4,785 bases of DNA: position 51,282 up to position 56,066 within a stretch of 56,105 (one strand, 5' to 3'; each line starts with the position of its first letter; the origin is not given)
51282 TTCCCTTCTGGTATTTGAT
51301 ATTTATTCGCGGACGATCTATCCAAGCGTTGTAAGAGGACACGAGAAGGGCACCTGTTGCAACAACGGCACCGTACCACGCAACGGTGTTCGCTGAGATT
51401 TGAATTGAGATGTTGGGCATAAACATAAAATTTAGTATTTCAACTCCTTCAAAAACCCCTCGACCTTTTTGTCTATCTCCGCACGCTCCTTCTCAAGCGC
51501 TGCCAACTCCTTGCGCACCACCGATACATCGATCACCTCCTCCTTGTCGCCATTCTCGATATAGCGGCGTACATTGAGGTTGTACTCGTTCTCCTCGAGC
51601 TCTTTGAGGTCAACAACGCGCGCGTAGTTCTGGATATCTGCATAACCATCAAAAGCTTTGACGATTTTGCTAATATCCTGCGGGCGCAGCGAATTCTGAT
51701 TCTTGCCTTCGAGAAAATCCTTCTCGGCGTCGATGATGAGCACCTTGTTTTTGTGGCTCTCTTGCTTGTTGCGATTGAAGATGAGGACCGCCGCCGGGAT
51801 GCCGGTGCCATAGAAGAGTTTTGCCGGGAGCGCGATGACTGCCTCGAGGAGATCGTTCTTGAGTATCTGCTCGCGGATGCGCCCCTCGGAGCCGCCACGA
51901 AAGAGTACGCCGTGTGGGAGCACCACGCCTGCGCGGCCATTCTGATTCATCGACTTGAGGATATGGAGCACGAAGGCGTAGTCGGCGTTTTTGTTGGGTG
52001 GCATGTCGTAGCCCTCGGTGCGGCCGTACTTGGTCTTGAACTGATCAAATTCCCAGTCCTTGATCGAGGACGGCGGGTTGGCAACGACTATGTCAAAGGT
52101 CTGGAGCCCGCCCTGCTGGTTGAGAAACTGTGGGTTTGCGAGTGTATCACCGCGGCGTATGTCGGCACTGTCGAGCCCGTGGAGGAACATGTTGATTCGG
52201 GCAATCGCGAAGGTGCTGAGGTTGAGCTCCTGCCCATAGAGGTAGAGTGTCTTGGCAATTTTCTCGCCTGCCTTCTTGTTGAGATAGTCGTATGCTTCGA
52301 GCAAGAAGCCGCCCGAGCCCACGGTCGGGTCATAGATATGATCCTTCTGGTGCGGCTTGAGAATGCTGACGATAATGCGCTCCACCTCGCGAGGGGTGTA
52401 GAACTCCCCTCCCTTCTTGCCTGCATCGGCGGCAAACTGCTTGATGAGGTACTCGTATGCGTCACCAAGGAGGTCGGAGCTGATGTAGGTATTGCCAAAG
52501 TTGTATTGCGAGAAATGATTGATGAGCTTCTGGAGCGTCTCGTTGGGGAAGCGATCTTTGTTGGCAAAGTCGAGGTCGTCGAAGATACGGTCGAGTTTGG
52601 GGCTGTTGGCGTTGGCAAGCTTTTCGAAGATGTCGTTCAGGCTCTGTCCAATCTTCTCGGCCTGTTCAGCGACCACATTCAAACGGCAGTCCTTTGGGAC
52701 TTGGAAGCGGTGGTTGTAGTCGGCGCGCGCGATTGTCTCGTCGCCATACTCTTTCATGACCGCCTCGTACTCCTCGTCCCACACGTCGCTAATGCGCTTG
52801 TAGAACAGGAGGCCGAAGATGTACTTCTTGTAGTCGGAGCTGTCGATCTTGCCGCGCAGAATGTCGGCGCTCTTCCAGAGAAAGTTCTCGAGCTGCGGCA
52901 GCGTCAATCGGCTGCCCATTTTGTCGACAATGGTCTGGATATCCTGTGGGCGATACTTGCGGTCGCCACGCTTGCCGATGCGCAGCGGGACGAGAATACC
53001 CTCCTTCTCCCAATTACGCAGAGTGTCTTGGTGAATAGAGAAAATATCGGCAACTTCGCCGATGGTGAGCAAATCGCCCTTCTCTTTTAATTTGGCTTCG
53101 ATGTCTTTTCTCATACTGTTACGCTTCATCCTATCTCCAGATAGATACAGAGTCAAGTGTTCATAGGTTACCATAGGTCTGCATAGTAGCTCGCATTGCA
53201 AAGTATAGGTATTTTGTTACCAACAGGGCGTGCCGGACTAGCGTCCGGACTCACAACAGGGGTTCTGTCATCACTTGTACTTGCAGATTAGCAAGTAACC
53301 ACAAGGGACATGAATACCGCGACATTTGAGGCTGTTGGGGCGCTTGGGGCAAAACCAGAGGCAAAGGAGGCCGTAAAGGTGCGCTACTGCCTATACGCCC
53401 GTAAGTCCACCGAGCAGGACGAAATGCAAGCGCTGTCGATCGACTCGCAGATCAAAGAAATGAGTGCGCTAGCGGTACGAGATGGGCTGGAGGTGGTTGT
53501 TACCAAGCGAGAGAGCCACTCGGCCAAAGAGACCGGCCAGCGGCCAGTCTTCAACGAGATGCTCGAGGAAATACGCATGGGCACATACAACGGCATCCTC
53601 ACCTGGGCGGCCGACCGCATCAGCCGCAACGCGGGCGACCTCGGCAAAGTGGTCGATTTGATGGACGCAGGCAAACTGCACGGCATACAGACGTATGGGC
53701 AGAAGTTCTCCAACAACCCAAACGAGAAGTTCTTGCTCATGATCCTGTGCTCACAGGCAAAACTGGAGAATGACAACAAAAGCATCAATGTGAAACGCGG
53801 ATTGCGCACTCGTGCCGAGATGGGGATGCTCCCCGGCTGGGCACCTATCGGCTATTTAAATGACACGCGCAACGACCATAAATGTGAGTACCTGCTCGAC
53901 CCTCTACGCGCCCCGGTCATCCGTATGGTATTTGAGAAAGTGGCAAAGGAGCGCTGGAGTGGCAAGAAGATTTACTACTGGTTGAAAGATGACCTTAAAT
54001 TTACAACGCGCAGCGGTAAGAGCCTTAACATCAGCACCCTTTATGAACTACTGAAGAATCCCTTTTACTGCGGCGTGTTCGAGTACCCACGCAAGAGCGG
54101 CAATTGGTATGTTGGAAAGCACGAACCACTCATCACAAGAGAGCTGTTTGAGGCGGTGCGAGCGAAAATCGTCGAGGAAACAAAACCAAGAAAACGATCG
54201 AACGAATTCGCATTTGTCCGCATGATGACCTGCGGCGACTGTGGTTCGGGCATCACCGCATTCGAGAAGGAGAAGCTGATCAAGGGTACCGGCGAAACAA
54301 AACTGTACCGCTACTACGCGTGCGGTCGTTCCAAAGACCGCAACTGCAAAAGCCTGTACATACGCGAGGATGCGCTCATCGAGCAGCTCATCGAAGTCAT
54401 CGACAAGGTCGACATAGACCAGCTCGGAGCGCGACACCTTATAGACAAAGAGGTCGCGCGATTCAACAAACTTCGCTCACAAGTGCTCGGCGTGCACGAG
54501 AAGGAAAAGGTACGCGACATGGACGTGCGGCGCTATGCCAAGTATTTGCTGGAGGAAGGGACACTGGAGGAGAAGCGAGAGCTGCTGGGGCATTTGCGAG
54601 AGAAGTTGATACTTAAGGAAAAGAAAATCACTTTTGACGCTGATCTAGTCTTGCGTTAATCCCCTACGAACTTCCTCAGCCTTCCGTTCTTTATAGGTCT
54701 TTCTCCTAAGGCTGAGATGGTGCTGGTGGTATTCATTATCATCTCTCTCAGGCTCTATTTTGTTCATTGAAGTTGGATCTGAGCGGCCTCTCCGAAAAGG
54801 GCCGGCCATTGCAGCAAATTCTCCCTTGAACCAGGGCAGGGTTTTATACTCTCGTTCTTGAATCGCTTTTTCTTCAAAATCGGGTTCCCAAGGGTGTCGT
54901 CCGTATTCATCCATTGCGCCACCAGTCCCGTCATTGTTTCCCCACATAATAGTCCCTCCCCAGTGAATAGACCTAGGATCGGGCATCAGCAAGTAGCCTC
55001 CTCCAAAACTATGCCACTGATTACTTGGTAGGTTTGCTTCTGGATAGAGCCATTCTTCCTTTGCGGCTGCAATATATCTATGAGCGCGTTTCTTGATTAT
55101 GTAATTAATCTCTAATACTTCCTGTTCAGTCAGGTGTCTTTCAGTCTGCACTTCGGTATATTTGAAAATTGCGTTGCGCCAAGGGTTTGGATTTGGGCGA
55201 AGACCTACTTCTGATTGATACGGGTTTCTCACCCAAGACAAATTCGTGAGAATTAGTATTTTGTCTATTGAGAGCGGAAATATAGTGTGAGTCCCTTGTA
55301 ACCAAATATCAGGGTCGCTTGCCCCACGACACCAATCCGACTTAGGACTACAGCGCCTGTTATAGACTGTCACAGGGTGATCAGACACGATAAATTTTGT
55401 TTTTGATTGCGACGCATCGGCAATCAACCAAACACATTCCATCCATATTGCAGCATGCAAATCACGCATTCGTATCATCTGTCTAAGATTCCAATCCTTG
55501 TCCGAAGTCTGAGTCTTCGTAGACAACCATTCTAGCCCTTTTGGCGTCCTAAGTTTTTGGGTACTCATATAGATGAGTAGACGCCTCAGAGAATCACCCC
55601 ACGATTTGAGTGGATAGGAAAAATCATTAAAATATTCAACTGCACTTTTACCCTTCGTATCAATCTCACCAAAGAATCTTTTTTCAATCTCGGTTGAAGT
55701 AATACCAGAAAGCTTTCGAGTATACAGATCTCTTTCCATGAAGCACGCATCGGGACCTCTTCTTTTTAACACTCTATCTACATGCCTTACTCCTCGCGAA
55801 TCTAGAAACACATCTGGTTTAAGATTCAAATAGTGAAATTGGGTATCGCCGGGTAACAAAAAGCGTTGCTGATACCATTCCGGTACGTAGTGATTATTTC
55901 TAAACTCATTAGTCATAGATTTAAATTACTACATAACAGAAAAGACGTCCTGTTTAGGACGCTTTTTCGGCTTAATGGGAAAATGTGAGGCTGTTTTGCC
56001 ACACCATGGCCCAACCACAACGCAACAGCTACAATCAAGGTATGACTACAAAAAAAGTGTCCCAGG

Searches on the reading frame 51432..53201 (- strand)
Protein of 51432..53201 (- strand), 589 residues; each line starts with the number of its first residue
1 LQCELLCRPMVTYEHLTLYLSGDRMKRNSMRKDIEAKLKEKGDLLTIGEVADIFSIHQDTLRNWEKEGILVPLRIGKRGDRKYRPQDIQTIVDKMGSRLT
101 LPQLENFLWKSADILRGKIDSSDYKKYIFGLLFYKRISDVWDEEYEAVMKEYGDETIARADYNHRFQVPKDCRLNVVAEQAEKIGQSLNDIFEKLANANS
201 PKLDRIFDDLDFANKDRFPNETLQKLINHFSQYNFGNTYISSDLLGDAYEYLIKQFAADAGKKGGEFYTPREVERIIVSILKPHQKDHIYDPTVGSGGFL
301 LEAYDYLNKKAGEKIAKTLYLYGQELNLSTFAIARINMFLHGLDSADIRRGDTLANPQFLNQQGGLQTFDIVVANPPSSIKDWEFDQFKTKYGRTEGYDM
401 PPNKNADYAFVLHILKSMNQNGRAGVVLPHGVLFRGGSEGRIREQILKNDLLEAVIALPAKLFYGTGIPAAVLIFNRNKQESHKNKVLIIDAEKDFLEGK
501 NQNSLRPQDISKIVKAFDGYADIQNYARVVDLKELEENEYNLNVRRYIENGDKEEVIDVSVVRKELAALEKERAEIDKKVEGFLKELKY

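Call 79: search_protein_families(library=pfam, proteins=[window:51432-53201:-], max_evalue=0.0001)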
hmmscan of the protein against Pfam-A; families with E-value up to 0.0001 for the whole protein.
window:51432-53201:- (589 aa): 6 families
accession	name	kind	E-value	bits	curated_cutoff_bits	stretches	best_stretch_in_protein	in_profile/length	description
PF02384.22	N6_Mtase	-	6.6e-106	354.6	20.4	1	241-555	2-310/311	N-6 DNA Methylase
PF12161.14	HsdM_N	-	3.4e-28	99.4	24.5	1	104-230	1-135/135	HsdM N-terminal domain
PF13411.12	MerR_1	-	6.2e-11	42.7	21.6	1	46-91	2-46/69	MerR HTH family regulatory protein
PF00376.29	MerR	-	7.6e-09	35.7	28.2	1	46-83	1-38/38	MerR family regulatory protein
PF07669.17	Eco57I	-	3e-07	31.1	25.3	1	344-461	48-169/171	Eco57I restriction-modification methylase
PF12728.13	HTH_17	-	1.7e-06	28.6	27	1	44-91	1-46/51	Helix-turn-helix domain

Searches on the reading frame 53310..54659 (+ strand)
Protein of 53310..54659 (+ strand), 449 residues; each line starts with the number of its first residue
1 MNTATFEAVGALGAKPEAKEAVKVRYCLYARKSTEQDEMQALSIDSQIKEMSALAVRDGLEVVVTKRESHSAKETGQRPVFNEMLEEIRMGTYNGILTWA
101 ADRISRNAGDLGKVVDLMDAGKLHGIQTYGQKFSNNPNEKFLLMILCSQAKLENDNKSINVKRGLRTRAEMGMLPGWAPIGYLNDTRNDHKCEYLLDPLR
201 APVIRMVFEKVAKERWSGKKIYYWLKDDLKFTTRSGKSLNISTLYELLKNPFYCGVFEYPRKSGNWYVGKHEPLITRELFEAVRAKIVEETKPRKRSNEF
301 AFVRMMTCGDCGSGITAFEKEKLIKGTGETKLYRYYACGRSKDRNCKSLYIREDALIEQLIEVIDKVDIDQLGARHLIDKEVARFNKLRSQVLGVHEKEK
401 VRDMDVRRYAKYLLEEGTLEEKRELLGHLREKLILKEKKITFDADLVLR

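Call 80: search_protein_families(library=pfam, proteins=[window:53310-54659:+], max_evalue=0.0001)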
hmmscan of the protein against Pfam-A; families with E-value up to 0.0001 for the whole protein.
window:53310-54659:+ (449 aa): 3 families
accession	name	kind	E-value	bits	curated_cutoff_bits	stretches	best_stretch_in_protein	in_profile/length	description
PF00239.26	Resolvase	-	3.3e-18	66.6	23.3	1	28-173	3-144/145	Resolvase, N terminal domain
PF07508.19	Recombinase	-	1.4e-15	57.8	21.1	1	200-287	3-99/102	Recombinase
PF13408.12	Zn_ribbon_recom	-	1.3e-07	32.3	25.3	1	305-364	5-57/58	Recombinase zinc beta ribbon domain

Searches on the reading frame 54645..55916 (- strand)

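Call 80: search_protein_families(library=pfam, proteins=[window:54645-55916:-], max_evalue=0.0001)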
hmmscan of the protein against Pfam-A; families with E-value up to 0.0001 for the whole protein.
window:54645-55916:- (423 aa): 1 family
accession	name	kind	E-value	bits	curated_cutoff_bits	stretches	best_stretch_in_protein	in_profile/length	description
PF14022.11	DUF4238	-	2.6e-15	57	27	2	159-287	182-280/281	Protein of unknown function (DUF4238)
